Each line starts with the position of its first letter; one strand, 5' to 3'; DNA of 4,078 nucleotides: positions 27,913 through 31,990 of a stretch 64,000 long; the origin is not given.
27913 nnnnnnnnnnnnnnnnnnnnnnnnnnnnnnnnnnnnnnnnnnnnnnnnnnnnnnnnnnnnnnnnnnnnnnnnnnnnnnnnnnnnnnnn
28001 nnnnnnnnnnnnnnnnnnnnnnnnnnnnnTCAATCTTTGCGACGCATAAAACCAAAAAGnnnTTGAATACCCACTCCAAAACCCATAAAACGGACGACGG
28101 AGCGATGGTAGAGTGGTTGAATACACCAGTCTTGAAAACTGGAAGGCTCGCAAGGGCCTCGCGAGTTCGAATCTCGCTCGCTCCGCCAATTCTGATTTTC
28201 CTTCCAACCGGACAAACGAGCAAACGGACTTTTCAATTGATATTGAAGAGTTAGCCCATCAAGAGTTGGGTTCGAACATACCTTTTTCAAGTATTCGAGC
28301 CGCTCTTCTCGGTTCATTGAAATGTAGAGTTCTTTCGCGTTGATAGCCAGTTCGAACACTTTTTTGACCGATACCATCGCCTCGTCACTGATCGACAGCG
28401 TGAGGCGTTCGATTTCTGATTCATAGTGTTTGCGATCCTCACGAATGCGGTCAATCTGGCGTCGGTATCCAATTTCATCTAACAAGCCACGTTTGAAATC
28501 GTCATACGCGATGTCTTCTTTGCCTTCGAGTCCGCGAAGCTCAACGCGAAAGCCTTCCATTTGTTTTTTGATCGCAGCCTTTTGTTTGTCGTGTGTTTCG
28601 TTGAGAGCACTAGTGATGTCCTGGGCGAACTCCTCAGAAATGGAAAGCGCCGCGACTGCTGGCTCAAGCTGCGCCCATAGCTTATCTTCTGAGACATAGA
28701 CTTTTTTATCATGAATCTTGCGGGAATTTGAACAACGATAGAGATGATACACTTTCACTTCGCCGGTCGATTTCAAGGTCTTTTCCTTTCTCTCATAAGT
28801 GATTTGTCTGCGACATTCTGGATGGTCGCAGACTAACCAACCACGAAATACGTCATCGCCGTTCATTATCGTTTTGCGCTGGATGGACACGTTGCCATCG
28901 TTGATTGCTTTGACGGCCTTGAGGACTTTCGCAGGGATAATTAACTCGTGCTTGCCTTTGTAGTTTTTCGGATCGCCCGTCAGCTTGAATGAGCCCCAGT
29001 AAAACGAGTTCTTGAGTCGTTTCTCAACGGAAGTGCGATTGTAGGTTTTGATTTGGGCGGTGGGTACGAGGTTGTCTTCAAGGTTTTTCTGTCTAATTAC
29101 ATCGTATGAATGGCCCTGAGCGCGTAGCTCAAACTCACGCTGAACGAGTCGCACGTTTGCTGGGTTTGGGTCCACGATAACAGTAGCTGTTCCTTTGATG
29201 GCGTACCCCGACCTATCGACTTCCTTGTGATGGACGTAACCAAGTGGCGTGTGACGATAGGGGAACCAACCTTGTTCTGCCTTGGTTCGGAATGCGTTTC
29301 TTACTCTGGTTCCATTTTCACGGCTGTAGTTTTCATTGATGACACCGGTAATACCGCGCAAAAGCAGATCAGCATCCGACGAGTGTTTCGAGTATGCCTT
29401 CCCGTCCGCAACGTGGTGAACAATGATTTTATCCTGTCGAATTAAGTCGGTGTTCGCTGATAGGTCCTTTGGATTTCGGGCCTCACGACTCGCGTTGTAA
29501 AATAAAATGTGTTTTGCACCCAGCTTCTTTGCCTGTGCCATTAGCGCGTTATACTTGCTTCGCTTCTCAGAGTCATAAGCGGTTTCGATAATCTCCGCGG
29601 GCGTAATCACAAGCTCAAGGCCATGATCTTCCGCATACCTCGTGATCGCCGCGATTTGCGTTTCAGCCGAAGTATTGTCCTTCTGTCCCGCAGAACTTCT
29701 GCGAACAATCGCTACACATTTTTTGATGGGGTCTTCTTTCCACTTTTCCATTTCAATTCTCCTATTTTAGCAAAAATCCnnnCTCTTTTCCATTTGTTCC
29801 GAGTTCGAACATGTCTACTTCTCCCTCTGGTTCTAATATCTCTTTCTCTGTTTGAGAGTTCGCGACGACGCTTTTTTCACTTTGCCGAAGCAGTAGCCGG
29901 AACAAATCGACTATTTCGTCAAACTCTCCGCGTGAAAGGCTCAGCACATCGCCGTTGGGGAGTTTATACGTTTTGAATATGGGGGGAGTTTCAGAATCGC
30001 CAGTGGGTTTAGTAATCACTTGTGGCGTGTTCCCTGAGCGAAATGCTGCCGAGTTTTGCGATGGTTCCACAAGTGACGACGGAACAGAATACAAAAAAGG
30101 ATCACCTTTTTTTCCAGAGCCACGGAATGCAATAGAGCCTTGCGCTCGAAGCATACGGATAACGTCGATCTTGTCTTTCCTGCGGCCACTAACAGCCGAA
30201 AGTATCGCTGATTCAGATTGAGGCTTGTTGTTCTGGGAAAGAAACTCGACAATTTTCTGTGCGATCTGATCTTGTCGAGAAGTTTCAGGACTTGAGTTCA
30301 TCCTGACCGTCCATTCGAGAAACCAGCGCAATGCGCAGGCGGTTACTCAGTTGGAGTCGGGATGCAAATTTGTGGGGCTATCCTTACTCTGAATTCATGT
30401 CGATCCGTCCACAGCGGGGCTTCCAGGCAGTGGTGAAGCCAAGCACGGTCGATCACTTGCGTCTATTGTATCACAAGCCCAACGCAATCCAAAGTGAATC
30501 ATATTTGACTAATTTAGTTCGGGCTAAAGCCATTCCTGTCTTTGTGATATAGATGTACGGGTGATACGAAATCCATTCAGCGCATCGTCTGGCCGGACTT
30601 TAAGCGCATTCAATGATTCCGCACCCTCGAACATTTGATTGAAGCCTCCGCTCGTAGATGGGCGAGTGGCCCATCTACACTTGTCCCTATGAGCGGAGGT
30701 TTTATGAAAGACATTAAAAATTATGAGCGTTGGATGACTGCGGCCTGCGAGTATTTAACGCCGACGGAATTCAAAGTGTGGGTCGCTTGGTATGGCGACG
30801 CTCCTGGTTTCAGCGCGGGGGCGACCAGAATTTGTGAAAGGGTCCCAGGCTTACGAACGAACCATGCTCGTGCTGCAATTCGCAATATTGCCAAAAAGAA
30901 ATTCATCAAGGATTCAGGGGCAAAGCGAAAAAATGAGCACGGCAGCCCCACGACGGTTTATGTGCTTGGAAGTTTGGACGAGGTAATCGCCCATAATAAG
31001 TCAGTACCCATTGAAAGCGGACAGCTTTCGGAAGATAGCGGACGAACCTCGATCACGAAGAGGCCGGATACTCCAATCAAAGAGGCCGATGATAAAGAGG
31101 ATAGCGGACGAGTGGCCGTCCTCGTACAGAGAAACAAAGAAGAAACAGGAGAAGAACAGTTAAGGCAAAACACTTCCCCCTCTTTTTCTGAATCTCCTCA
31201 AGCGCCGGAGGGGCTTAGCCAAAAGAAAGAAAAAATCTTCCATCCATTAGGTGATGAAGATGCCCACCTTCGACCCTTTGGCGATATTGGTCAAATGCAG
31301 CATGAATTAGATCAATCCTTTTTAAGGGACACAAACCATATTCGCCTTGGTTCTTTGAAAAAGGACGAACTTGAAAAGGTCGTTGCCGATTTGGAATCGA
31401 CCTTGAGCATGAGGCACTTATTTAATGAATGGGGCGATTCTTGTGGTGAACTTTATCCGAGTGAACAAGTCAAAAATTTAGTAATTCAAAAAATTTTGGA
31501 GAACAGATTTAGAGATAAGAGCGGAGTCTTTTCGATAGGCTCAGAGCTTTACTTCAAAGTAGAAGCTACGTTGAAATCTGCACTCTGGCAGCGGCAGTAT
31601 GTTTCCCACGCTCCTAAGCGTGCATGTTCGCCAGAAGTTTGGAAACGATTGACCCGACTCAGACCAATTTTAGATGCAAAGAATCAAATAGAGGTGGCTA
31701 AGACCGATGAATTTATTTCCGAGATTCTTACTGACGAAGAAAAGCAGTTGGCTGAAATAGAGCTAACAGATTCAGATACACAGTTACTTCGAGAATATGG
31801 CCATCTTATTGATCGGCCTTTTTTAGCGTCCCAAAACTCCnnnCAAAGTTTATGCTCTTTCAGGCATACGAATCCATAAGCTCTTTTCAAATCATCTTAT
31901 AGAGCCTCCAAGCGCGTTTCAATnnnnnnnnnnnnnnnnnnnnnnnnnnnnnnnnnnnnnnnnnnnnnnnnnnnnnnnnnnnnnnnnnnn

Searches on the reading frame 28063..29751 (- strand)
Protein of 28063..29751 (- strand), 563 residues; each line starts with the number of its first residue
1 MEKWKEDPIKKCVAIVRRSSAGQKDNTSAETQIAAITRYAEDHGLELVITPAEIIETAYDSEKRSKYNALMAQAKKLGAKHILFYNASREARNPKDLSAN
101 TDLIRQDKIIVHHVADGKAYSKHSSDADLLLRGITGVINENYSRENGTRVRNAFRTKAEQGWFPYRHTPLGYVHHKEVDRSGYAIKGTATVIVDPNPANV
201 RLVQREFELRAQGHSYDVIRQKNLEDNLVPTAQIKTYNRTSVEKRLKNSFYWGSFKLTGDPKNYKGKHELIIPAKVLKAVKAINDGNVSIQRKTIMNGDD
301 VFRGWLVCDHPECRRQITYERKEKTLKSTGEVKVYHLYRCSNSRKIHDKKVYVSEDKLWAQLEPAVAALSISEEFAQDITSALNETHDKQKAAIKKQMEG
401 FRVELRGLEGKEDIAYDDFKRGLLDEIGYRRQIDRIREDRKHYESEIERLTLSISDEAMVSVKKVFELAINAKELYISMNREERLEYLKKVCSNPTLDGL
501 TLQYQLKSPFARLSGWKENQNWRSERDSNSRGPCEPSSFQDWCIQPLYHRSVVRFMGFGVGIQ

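Call 3: search_protein_families(library=pfam, proteins=[window:28063-29751:-], max_evalue=1)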
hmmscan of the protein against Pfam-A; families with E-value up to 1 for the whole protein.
window:28063-29751:- (563 aa): 3 families
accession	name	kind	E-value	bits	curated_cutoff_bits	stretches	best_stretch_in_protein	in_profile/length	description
PF00239.26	Resolvase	-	1.2e-15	58.3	23.3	1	13-161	2-143/145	Resolvase, N terminal domain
PF07508.19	Recombinase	-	1.6e-05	25.5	21.1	1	199-285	3-100/102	Recombinase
PF25484.1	DUF7907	-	0.022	15.7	27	1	230-319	52-134/156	Domain of unknown function (DUF7907)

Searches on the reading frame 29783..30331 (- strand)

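Call 3: search_protein_families(library=pfam, proteins=[window:29783-30331:-], max_evalue=1)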
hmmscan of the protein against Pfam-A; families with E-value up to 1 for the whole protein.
window:29783-30331:- (183 aa): 3 families
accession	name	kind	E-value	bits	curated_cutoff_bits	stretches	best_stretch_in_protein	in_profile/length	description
PF07106.19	TBPIP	-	0.055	13.8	22.8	1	25-74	4-55/62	TBPIP/Hop2 winged helix domain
PF19543.5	GH123_N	-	0.064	11.5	22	1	19-143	19-142/969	Glycoside hydrolase 123, N-terminal domain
PF19121.6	DUF5805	-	0.17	12.7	28.5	1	12-71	3-62/67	Family of unknown function (DUF5805)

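Call 57: search_protein_families(library=phrogs, proteins=[window:29783-30331:-], max_evalue=0.01)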
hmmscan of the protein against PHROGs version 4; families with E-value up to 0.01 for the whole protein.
window:29783-30331:- (183 aa): 0 families

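Call 77: search_protein_families(library=padloc, proteins=[window:29783-30331:-], max_evalue=0.01)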
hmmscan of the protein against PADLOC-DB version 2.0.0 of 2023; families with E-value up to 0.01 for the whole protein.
window:29783-30331:- (183 aa): 0 families

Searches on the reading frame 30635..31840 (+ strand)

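Call 3: search_protein_families(library=pfam, proteins=[window:30635-31840:+], max_evalue=1)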
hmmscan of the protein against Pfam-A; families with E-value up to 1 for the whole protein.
window:30635-31840:+ (402 aa): 0 families

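Call 4: search_protein_families(library=padloc, proteins=[window:30635-31840:+], max_evalue=1)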
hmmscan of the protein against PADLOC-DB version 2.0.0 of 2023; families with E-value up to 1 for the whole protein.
window:30635-31840:+ (402 aa): 0 families

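Call 5: search_protein_families(library=ncbifam, proteins=[window:30635-31840:+], max_evalue=1)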
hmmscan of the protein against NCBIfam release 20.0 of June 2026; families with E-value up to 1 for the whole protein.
window:30635-31840:+ (402 aa): 1 family
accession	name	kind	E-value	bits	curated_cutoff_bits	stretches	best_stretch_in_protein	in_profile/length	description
NF053756.1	MreA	equivalog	0.015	15.1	100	1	67-120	37-90/110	MreA family transcriptional regulator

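Call 57: search_protein_families(library=phrogs, proteins=[window:30635-31840:+], max_evalue=0.01)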
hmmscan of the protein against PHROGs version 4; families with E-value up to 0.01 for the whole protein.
window:30635-31840:+ (402 aa): 0 families
